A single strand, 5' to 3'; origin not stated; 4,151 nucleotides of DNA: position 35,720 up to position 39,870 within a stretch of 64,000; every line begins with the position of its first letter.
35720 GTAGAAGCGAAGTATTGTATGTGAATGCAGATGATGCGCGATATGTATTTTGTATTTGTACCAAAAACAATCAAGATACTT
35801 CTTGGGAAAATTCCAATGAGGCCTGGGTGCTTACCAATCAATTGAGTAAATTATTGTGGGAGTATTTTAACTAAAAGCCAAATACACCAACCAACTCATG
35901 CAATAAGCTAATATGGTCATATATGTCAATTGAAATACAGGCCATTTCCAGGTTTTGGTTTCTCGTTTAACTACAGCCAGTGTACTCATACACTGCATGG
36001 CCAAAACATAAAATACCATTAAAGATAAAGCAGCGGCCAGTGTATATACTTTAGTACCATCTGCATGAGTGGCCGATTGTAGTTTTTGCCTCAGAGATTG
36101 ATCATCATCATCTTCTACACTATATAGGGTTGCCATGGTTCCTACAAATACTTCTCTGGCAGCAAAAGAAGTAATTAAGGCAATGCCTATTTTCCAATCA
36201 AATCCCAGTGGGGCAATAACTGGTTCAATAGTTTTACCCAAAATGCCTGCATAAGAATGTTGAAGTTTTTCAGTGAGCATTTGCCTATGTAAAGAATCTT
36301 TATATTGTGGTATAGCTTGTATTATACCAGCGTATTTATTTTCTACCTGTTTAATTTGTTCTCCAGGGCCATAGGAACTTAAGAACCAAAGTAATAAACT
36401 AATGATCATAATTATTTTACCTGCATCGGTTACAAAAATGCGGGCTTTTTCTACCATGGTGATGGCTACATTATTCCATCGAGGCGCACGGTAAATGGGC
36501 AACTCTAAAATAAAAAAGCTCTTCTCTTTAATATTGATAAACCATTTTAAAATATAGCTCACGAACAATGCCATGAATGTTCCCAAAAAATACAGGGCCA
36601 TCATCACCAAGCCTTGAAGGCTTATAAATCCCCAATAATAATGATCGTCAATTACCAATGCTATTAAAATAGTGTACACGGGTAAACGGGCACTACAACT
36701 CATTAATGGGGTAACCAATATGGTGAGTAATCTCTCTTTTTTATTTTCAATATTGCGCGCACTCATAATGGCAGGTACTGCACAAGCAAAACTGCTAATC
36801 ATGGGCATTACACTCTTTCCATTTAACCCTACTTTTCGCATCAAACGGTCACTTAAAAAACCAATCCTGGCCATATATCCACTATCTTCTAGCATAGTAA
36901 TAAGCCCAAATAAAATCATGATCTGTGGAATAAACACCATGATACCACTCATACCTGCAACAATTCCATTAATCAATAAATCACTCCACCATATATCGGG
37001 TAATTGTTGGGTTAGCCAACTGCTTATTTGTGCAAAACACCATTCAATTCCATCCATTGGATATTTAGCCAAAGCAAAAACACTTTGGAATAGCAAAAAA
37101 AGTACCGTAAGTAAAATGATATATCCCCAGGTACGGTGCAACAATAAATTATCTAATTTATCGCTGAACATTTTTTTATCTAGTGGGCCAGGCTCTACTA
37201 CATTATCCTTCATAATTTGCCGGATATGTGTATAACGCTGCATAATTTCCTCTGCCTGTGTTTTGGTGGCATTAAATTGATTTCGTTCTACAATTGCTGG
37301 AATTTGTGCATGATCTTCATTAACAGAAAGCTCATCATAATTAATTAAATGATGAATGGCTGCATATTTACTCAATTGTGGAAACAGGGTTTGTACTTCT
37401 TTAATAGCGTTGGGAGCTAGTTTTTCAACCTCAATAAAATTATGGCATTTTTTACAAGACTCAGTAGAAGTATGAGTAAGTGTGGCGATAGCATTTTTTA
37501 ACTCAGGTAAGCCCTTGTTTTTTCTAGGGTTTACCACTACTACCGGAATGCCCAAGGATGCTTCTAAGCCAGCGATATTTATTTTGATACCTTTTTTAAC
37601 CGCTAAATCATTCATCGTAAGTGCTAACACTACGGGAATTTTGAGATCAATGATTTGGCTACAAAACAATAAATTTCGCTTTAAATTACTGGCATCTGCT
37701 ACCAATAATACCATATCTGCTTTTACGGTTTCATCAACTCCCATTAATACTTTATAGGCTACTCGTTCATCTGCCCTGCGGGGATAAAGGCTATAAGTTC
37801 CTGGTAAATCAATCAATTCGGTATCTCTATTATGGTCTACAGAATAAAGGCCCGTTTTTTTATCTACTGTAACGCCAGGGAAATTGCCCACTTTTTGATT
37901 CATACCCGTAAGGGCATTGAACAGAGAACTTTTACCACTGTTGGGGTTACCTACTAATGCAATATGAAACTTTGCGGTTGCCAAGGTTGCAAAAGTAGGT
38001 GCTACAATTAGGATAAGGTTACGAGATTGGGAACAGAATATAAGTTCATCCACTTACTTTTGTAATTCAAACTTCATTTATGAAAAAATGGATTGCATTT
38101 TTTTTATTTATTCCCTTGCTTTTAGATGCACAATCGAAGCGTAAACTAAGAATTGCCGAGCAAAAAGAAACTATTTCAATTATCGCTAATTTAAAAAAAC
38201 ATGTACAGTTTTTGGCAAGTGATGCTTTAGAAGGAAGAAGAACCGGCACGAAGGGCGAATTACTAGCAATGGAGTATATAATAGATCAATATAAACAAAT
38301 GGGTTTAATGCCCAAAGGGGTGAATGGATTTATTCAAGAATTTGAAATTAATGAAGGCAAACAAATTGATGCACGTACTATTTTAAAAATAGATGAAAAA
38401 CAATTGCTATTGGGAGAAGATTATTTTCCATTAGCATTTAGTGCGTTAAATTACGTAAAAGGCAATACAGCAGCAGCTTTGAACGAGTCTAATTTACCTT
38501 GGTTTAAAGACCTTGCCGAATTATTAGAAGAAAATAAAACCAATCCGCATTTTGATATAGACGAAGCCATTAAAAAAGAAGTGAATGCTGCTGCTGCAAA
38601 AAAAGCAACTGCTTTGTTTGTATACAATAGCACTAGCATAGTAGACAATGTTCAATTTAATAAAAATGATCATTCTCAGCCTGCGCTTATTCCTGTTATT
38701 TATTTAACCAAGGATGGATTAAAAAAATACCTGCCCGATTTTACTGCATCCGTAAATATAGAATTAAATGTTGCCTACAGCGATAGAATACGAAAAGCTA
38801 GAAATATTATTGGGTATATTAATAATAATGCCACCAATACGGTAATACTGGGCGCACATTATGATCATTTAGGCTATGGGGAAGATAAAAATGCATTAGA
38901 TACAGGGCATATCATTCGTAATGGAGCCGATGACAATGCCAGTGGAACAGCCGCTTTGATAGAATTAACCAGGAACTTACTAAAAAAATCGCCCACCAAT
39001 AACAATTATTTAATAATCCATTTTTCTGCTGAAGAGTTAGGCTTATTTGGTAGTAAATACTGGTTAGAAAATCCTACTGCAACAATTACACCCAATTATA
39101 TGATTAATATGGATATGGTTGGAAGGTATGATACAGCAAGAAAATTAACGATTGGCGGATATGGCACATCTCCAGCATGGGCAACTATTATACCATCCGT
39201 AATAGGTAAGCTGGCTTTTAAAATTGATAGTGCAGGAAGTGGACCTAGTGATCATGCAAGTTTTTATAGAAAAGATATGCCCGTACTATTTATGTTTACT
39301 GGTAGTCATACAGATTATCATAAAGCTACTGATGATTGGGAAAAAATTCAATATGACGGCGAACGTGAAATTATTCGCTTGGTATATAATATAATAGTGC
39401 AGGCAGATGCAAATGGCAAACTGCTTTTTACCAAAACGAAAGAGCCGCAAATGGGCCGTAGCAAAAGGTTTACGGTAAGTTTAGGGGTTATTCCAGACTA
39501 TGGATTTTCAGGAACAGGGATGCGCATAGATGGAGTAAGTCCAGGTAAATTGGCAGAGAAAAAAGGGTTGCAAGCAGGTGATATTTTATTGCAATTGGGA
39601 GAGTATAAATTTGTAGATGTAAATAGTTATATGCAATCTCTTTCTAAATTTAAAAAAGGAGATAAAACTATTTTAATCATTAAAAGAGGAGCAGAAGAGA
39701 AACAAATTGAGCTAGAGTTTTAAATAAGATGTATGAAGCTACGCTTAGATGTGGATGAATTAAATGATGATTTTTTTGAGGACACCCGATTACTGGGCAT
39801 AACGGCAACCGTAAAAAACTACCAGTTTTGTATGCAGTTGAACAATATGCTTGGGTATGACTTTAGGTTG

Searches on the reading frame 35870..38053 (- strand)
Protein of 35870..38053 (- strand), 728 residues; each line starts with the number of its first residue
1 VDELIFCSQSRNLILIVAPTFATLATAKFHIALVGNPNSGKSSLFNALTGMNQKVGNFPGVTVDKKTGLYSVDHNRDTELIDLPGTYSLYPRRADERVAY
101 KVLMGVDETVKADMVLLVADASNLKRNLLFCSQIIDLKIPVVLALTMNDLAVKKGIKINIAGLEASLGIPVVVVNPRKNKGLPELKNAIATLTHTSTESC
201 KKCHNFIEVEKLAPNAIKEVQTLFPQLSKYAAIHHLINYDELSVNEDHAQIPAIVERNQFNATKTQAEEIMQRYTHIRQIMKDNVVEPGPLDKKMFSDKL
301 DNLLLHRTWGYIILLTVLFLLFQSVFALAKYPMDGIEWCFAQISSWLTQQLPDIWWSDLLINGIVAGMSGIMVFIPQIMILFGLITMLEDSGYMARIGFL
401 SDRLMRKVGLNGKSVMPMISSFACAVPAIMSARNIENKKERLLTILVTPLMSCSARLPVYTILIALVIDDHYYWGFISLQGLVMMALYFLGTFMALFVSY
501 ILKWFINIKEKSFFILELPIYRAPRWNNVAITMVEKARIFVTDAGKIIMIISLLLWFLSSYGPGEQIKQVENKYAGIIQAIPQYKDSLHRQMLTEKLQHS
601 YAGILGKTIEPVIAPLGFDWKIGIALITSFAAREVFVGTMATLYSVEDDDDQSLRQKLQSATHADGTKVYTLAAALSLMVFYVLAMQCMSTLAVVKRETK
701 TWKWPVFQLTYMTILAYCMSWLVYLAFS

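Call 52: search_protein_families(library=pfam, proteins=[window:35870-38053:-], max_evalue=0.00001)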
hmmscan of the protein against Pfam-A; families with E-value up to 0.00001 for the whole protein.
window:35870-38053:- (728 aa): 4 families
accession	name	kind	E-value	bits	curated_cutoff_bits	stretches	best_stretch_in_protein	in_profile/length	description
PF02421.24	FeoB_N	-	4.2e-54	182.7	27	1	30-189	2-156/156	Ferrous iron transport protein B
PF07670.19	Gate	-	4.6e-43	146.3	29.6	2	373-464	3-101/104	Nucleoside recognition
PF01926.29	MMR_HSR1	-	6.7e-20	71.7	21.9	1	30-146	1-112/113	50S ribosome-binding GTPase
PF07664.17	FeoB_C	-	2.5e-14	53.1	26.6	1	484-536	1-54/54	Ferrous iron transport protein B C terminus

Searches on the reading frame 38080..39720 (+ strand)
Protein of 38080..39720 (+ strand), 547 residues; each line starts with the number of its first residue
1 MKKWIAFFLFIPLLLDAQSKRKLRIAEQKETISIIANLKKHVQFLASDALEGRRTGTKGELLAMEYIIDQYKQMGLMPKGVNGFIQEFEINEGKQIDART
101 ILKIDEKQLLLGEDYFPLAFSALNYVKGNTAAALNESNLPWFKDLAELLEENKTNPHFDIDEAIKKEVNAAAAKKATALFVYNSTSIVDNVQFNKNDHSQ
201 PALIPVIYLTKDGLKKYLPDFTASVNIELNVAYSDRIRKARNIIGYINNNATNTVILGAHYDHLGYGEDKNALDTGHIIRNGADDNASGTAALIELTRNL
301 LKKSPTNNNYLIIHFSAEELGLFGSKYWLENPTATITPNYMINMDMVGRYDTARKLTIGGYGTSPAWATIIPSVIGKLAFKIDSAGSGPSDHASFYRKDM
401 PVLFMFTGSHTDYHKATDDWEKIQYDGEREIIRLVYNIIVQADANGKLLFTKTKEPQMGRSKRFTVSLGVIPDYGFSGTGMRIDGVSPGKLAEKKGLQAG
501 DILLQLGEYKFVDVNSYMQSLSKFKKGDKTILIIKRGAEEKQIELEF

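Call 52: search_protein_families(library=pfam, proteins=[window:38080-39720:+], max_evalue=0.00001)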
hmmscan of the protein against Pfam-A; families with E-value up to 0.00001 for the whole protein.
window:38080-39720:+ (547 aa): 2 families
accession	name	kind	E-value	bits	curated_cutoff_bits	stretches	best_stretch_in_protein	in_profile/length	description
PF04389.22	Peptidase_M28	-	3.4e-36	125.2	21.3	1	242-437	1-191/193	Peptidase family M28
PF01546.33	Peptidase_M20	-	5.1e-06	27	24.6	0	256-415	1-183/206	Peptidase family M20/M25/M40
